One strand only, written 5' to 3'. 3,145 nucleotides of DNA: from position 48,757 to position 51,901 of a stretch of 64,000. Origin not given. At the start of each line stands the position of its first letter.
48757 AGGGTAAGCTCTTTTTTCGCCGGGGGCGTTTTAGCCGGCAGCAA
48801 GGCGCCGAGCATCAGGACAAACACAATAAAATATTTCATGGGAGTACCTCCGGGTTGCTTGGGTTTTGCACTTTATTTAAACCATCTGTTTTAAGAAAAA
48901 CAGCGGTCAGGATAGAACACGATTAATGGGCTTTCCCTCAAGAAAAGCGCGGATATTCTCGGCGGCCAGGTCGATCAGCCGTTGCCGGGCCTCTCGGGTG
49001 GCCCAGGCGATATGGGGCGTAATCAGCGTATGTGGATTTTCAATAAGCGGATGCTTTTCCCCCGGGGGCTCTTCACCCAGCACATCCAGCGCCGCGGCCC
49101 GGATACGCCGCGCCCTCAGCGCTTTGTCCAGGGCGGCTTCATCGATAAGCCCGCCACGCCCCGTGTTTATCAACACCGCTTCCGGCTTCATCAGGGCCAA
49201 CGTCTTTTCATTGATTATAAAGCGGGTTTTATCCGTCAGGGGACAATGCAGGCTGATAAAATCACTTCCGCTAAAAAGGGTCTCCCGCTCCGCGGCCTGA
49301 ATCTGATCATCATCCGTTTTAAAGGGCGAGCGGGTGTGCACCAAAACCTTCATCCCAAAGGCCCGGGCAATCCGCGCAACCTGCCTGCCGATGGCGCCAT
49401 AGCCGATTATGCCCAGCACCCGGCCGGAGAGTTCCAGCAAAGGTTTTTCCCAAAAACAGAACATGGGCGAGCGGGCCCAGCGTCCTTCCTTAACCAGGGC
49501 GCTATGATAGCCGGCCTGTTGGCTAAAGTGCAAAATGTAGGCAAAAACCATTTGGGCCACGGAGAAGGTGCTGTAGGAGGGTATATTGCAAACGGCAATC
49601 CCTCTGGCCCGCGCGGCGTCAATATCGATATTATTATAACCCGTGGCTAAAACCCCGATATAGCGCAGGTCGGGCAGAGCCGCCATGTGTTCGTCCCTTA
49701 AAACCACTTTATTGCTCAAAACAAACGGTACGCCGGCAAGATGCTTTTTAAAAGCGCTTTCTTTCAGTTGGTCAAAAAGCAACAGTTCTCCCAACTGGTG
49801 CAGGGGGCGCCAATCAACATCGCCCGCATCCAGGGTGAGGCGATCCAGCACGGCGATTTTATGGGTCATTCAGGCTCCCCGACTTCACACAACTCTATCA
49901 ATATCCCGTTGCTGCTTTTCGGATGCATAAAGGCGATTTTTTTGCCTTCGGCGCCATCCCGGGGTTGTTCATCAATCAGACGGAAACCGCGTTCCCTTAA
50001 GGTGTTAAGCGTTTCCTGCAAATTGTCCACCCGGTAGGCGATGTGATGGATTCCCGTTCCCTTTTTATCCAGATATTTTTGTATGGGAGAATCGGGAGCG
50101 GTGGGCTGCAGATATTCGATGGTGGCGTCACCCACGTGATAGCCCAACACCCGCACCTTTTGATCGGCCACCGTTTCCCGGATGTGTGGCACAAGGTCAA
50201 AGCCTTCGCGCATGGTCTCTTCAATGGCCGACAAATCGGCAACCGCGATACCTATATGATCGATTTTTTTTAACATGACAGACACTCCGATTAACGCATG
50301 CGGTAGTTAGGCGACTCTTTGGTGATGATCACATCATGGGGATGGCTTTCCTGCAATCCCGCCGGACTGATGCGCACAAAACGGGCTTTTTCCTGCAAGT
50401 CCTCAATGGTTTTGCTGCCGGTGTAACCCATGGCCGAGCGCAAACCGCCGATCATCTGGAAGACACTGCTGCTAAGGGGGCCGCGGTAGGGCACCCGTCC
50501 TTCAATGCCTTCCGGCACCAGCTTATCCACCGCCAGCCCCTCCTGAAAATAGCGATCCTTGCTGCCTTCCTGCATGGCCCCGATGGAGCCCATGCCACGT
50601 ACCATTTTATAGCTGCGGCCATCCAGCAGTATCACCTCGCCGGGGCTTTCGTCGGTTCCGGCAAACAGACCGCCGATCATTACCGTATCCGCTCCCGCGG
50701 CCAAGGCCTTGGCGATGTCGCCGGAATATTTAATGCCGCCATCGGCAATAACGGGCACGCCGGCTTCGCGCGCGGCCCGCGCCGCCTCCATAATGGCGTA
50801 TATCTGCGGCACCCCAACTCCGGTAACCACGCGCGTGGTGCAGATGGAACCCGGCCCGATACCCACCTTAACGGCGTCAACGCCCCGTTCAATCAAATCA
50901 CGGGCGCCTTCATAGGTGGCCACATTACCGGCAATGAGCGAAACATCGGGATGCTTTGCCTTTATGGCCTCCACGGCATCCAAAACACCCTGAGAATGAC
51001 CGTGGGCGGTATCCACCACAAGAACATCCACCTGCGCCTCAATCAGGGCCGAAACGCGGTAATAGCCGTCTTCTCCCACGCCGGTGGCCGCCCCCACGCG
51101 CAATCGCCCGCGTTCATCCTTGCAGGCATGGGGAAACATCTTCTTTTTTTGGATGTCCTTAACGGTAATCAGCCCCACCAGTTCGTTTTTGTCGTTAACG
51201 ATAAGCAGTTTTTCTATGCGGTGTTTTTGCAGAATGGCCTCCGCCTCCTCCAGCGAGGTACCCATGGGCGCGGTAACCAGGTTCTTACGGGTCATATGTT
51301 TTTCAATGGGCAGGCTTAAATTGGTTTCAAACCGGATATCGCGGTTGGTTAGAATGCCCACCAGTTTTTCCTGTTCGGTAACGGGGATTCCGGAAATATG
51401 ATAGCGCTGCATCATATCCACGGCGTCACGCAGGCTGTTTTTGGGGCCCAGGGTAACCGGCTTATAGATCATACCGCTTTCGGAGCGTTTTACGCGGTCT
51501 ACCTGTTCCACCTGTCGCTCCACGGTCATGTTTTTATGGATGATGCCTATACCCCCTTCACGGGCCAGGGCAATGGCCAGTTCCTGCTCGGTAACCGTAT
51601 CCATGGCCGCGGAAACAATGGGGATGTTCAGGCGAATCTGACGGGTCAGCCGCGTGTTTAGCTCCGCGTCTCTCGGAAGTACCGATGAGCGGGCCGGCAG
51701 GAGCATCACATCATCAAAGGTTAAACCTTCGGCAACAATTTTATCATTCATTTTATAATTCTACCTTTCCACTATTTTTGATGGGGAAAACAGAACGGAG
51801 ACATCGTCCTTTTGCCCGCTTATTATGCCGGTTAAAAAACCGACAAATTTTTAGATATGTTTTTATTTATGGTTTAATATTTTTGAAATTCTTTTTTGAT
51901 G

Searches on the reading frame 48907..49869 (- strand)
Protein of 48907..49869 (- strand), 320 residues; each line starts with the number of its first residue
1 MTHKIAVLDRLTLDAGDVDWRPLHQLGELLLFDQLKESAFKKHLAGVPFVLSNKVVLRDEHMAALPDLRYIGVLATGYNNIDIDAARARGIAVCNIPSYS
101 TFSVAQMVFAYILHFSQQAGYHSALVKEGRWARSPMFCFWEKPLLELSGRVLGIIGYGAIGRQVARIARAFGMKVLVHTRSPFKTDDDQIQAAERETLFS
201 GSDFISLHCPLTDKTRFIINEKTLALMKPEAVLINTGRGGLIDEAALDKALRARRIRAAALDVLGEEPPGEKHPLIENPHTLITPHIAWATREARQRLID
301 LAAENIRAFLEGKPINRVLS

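Call 37: search_protein_families(library=pfam, proteins=[window:48907-49869:-], max_evalue=0.0001)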
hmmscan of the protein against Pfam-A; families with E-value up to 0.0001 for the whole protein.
window:48907-49869:- (320 aa): 4 families
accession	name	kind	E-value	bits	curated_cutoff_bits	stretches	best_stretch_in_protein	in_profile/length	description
PF02826.25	2-Hacid_dh_C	-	1.2e-56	191.3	25.1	1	109-288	1-178/178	D-isomer specific 2-hydroxyacid dehydrogenase, NAD binding domain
PF00389.36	2-Hacid_dh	-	1.3e-26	93.3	24.6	1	16-318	8-132/134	D-isomer specific 2-hydroxyacid dehydrogenase, catalytic domain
PF03446.21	NAD_binding_2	-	4.4e-05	24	21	1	152-271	2-127/161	NAD binding domain of 6-phosphogluconate dehydrogenase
PF00670.27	AdoHcyase_NAD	-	9.9e-05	22.9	27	0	147-247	21-121/162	S-adenosyl-L-homocysteine hydrolase, NAD binding domain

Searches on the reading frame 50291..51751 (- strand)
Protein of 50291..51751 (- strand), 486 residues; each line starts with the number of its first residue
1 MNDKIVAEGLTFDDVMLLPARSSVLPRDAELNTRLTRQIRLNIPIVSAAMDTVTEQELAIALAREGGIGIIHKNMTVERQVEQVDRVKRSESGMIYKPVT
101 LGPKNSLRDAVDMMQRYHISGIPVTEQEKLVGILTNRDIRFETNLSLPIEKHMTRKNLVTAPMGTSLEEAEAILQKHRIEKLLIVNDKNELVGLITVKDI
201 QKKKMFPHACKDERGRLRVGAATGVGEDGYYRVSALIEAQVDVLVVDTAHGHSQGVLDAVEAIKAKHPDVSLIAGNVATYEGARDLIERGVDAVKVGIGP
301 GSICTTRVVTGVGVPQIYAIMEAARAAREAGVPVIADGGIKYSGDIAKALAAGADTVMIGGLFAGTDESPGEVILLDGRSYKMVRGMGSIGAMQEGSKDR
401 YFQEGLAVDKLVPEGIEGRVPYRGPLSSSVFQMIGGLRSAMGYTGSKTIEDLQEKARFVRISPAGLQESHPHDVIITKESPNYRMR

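Call 37: search_protein_families(library=pfam, proteins=[window:50291-51751:-], max_evalue=0.0001)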
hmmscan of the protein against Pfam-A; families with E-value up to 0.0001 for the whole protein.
window:50291-51751:- (486 aa): 5 families
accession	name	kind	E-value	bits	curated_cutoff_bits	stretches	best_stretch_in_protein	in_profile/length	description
PF00478.31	IMPDH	-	1.1e-166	554.5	25.6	1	9-472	1-345/345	IMP dehydrogenase / GMP reductase domain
PF00571.33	CBS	-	5e-24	84.8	24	2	94-140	5-52/57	CBS domain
PF03060.21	NMO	-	5.2e-16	59.4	28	1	209-373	82-235/331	Nitronate monooxygenase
PF01070.24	FMN_dh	-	2.7e-07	30.4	24.9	1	267-363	216-305/350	FMN-dependent dehydrogenase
PF01645.23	Glu_synthase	-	6.4e-05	22.7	20.4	0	304-360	244-304/369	Conserved region in glutamate synthase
